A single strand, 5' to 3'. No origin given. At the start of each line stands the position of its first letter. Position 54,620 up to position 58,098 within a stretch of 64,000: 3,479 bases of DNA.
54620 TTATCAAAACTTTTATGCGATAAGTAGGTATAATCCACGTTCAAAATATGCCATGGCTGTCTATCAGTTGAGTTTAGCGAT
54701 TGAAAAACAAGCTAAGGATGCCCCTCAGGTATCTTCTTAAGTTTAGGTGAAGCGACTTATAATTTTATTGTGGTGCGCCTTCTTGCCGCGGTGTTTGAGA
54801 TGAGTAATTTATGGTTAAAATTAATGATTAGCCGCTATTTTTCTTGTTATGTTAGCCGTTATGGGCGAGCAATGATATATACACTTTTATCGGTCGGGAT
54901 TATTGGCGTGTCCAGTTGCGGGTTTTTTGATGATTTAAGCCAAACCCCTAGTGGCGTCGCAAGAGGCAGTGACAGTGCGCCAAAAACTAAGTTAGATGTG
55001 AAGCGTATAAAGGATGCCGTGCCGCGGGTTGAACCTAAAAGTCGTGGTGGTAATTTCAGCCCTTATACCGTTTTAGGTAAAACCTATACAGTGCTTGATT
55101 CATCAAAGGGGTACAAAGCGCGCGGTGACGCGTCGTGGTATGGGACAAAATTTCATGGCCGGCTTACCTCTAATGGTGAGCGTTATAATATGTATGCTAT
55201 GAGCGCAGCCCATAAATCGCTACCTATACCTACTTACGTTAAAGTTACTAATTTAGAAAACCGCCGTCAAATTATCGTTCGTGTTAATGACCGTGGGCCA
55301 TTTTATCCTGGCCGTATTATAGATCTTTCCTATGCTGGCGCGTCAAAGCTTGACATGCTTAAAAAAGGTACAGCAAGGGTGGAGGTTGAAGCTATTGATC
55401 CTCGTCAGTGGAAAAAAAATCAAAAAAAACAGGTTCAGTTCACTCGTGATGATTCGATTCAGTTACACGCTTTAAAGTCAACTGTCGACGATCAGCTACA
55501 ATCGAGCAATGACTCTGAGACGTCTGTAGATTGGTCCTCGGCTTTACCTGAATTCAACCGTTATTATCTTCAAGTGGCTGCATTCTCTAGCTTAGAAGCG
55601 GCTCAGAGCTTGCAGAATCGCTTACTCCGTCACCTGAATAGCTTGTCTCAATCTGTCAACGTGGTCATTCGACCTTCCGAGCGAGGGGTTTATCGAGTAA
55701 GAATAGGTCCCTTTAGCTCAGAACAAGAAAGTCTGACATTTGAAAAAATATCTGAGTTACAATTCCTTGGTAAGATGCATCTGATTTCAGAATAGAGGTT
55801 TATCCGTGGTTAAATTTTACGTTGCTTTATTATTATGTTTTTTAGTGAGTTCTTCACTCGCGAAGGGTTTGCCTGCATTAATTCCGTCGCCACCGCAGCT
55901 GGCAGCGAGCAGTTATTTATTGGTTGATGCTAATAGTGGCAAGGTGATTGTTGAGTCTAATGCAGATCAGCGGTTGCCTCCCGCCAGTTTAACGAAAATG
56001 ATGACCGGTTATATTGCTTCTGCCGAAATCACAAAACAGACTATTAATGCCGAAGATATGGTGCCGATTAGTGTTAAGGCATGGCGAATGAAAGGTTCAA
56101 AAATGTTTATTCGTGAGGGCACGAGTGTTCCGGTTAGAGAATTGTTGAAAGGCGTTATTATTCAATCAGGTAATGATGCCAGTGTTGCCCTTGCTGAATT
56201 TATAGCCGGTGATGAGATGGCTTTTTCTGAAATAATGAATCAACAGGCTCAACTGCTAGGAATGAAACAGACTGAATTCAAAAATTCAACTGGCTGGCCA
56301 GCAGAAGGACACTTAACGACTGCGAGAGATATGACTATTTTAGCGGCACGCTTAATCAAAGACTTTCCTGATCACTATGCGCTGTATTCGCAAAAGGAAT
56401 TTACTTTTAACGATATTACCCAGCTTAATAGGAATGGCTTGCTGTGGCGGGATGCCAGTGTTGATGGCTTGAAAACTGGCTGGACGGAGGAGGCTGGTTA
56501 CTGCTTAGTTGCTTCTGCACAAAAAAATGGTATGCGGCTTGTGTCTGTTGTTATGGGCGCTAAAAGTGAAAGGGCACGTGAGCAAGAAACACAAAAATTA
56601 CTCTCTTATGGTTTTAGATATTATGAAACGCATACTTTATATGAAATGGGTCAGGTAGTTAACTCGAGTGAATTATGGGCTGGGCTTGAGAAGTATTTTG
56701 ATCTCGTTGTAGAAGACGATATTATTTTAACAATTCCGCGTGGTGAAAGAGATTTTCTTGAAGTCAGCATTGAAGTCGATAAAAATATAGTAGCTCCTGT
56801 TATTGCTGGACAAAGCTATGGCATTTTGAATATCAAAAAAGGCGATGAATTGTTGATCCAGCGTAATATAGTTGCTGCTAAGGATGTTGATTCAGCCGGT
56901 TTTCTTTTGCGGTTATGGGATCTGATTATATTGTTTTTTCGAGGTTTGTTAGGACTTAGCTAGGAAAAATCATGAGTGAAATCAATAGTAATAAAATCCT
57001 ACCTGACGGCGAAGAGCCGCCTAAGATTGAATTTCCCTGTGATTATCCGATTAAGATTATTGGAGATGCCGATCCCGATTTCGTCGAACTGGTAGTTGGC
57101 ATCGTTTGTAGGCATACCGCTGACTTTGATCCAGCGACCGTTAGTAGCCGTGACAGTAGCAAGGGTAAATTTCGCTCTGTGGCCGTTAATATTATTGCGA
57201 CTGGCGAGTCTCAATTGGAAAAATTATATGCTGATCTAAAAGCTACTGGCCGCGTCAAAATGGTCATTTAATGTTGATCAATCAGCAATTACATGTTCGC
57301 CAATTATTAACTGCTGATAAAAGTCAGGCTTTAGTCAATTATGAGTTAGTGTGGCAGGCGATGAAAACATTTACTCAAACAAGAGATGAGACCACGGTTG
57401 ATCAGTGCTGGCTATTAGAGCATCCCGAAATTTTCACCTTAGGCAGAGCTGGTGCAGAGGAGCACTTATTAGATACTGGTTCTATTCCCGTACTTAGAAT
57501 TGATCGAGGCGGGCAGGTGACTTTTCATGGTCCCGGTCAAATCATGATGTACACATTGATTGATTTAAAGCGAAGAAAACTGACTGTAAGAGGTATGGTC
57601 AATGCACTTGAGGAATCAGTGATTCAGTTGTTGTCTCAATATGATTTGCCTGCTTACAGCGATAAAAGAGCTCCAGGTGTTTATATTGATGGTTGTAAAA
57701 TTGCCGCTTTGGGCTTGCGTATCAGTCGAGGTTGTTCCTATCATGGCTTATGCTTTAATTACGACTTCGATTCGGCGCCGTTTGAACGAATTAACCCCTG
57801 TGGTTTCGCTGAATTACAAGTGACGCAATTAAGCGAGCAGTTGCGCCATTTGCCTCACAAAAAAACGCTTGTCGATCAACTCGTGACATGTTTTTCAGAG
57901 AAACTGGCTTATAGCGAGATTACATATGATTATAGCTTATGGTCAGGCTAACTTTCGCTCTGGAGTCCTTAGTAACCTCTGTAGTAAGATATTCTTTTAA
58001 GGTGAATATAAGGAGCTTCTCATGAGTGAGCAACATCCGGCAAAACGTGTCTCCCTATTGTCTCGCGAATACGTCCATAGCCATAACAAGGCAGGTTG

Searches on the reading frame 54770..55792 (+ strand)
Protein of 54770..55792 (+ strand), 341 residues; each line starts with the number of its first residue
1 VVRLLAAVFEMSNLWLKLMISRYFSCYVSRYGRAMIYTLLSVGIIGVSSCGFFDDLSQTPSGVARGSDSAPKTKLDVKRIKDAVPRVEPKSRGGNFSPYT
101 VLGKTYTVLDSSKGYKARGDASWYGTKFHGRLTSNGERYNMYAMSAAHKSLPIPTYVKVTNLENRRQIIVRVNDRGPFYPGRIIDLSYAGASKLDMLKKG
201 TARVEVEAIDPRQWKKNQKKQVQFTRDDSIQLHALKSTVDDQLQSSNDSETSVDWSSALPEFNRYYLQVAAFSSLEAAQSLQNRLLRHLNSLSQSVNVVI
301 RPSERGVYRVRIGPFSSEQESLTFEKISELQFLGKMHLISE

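Call 56: search_protein_families(library=ncbifam, proteins=[window:54770-55792:+], max_evalue=0.00001)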
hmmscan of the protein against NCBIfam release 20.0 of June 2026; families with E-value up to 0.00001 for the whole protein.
window:54770-55792:+ (341 aa): 3 families
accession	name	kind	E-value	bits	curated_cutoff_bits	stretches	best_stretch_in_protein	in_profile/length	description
TIGR00413.1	rlpA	subfamily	4.3e-49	167.3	82.15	1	120-318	2-190/208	septal ring lytic transglycosylase RlpA family protein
NF007953.1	PRK10672.1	equivalog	7.6e-46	157.3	201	1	71-209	33-170/362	endolytic peptidoglycan transglycosylase RlpA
NF047735.1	MPL36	exception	2.1e-38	132.7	430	1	113-319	88-284/305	RlpA family plasminogen-binding lipoprotein MPL36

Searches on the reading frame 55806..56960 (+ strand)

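Call 56: search_protein_families(library=ncbifam, proteins=[window:55806-56960:+], max_evalue=0.00001)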
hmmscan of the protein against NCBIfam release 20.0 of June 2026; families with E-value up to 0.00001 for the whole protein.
window:55806-56960:+ (385 aa): 7 families
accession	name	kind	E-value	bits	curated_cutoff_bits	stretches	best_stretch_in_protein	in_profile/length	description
NF008059.0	PRK10793.1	equivalog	3.9e-103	345.3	694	1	17-380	27-400/403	D-alanyl-D-alanine carboxypeptidase DacA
NF007445.0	PRK10001.1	equivalog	2.2e-93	313.2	765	1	11-382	18-395/400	serine-type D-Ala-D-Ala carboxypeptidase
NF008489.0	PRK11397.1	equivalog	5.8e-92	308.4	610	1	6-374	9-385/389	serine-type D-Ala-D-Ala carboxypeptidase DacD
NF038273.1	strep_PBP3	exception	1.4e-51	175.8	490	1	30-371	24-400/407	D-alanyl-D-alanine carboxypeptidase PBP3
NF038258.2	PBP4_Staph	exception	7.2e-36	123.8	500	1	40-273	46-306/366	penicillin-binding protein PBP4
NF008668.0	PRK11669.1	equivalog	4.6e-28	98.2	294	1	14-254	22-265/316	D-alanyl-D-alanine endopeptidase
NF000471.1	vanY_of_D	exception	7.4e-19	68.2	625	1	33-260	98-342/354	transpeptidase-like D-Ala-D-Ala carboxypeptidase VanY-D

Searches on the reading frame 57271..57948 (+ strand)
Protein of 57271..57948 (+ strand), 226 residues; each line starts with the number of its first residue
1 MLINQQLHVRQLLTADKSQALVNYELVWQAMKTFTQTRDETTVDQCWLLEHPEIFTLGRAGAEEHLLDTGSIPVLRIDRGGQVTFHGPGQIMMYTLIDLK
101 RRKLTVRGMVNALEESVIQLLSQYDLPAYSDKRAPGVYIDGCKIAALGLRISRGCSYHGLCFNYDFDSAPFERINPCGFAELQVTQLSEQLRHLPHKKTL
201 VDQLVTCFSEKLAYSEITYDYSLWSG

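Call 56: search_protein_families(library=ncbifam, proteins=[window:57271-57948:+], max_evalue=0.00001)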
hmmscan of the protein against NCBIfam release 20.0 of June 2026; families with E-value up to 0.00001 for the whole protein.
window:57271-57948:+ (226 aa): 5 families
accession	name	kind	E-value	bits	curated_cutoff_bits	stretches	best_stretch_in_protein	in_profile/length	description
NF010922.0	PRK14342.1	equivalog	3e-81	271.8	235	1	18-219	10-210/215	lipoyl(octanoyl) transferase LipB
NF010923.0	PRK14343.1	equivalog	1.8e-69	233.9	298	1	19-213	20-219/237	lipoyl(octanoyl) transferase LipB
TIGR00214.1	lipB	equivalog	9.8e-53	178.5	83.55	1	35-192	4-165/187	lipoyl(octanoyl) transferase LipB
NF010921.0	PRK14341.1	equivalog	8.3e-43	146.4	230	1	15-191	18-202/230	lipoyl(octanoyl) transferase LipB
NF010925.0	PRK14345.1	equivalog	4.7e-38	131.1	155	1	8-213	15-218/236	lipoyl(octanoyl) transferase LipB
